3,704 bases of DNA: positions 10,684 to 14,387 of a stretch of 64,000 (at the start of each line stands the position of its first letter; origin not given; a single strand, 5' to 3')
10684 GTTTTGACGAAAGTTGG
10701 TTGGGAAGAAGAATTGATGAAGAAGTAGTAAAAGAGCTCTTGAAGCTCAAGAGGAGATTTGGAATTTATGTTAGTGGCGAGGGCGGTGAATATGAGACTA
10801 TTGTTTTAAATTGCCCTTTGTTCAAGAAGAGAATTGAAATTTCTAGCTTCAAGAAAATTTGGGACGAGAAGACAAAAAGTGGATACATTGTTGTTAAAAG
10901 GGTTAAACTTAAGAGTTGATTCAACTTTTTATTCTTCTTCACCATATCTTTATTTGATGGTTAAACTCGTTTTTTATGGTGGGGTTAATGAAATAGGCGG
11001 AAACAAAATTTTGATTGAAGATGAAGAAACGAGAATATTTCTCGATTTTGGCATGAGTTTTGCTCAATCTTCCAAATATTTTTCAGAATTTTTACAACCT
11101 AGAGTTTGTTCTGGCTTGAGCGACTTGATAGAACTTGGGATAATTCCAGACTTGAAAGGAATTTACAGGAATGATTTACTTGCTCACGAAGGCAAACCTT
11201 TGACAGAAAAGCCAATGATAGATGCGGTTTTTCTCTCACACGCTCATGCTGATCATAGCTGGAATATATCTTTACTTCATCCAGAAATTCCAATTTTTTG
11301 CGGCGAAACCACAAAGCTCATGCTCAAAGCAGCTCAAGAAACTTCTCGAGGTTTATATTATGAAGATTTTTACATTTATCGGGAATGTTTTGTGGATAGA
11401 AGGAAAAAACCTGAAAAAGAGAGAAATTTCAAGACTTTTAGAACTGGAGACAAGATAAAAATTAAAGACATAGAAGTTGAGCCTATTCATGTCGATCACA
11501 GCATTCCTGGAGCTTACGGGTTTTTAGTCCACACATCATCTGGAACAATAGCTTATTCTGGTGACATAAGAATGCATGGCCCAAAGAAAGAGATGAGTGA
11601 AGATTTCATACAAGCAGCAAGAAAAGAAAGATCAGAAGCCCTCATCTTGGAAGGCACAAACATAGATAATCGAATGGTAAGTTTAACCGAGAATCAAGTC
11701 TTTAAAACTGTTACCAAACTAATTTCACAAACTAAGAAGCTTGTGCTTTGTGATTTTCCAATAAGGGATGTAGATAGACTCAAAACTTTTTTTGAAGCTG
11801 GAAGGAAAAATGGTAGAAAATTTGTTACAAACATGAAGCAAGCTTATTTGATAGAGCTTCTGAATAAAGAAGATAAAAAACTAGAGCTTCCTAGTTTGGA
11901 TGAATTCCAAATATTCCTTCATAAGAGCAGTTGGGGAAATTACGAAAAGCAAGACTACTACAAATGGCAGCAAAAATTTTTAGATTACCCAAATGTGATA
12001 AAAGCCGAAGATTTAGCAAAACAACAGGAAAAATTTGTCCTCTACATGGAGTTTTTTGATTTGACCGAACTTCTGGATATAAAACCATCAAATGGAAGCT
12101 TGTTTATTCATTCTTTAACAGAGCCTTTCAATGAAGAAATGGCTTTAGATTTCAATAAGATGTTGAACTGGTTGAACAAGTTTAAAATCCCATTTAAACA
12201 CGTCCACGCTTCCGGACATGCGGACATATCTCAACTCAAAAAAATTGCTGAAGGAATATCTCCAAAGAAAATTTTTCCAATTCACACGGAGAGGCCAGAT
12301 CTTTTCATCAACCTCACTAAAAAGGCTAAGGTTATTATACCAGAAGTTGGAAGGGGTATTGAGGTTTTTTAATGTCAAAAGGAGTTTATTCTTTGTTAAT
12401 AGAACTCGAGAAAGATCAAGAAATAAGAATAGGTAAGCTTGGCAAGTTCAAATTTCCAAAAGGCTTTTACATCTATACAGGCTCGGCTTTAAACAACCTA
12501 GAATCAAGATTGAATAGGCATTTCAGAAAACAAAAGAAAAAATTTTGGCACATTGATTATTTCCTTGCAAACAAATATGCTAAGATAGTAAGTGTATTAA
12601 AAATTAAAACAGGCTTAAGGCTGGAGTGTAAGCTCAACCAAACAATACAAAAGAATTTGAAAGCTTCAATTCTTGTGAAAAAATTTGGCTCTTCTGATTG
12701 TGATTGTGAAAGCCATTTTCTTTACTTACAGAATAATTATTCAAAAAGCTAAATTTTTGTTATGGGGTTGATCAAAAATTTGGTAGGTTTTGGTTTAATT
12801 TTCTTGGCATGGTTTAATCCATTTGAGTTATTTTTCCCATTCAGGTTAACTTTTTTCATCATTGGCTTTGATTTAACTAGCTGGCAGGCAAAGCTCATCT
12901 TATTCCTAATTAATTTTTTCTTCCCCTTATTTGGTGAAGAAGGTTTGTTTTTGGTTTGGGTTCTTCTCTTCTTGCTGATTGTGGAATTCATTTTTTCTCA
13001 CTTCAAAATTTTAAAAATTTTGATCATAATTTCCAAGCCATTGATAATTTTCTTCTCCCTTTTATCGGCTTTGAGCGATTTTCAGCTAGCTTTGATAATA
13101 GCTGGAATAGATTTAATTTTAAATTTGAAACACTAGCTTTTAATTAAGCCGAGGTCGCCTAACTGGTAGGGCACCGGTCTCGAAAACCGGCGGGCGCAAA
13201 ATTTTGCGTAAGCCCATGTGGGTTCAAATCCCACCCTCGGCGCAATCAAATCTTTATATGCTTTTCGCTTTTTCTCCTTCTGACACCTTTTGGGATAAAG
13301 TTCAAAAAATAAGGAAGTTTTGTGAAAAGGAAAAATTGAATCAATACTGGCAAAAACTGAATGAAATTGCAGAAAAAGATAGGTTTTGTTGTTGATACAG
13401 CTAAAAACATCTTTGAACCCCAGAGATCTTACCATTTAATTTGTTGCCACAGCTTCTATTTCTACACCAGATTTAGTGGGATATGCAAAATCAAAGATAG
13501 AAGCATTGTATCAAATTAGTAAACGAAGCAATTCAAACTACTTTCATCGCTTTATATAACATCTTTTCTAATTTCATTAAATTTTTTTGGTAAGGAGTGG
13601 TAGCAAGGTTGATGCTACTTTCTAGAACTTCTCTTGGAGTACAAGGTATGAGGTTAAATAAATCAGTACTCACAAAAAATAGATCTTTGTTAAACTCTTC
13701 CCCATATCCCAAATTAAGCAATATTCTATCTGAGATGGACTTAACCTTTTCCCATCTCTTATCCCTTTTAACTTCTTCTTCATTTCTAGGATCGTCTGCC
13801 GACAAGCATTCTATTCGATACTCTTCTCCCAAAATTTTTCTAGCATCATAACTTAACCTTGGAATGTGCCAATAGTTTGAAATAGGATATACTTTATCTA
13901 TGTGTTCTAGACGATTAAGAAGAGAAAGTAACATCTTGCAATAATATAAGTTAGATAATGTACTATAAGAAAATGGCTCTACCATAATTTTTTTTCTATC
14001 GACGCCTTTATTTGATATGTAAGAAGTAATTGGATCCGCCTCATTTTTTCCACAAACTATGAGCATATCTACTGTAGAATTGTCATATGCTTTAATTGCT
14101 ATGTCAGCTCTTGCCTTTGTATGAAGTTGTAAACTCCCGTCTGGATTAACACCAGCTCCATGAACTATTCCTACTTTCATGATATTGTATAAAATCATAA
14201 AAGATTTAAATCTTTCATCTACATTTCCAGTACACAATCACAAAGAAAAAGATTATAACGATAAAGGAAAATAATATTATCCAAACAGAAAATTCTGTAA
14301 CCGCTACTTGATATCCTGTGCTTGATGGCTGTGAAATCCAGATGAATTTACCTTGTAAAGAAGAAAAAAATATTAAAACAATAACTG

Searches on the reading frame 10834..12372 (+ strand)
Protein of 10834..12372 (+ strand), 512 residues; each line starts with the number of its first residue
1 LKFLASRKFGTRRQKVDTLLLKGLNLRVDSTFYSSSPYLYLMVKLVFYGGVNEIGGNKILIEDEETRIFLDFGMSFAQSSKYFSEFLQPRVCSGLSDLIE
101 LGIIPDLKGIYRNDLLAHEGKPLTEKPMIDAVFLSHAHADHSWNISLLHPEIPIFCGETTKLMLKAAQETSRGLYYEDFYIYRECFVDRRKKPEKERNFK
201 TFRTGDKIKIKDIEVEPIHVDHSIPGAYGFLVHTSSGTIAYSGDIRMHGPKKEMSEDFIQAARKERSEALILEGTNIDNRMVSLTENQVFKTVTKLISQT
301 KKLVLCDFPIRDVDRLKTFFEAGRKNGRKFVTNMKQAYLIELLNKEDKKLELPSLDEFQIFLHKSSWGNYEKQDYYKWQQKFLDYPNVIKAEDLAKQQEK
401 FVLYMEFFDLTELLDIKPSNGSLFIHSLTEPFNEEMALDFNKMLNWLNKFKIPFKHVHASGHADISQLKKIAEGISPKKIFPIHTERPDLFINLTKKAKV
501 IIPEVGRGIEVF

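Call 63: search_protein_families(library=pfam, proteins=[window:10834-12372:+], max_evalue=0.001)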
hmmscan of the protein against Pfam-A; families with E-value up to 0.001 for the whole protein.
window:10834-12372:+ (512 aa): 4 families
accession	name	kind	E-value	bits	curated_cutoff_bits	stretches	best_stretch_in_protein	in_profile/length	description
PF12706.13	Lactamase_B_2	-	2.4e-11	44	27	1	118-275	20-165/200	Beta-lactamase superfamily domain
PF07521.17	RMMBL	-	2.7e-08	34.1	21.6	1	456-489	10-44/63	Zn-dependent metallo-hydrolase RNA specificity domain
PF00753.33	Lactamase_B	-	0.00031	21.2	22.7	0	128-254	43-159/196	Metallo-beta-lactamase superfamily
PF13483.12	Lactamase_B_3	-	0.00083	19.8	24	0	57-247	8-113/160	Beta-lactamase superfamily domain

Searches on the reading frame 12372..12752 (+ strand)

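Call 63: search_protein_families(library=pfam, proteins=[window:12372-12752:+], max_evalue=0.001)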
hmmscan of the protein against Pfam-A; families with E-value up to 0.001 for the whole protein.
window:12372-12752:+ (126 aa): 2 families
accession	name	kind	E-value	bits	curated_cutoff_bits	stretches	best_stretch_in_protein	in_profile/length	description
PF01986.22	DUF123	-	1.4e-26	93.2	25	1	26-118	1-95/95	Domain of unknown function DUF123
PF01541.30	GIY-YIG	-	0.00015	22.4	22.6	1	33-58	14-38/78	GIY-YIG catalytic domain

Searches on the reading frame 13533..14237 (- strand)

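Call 63: search_protein_families(library=pfam, proteins=[window:13533-14237:-], max_evalue=0.001)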
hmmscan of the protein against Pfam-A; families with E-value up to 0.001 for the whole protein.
window:13533-14237:- (234 aa): 1 family
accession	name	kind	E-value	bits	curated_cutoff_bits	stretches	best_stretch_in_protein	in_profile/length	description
PF02698.23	DUF218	-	6.6e-10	39.5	27.6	1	24-135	4-103/133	DUF218 domain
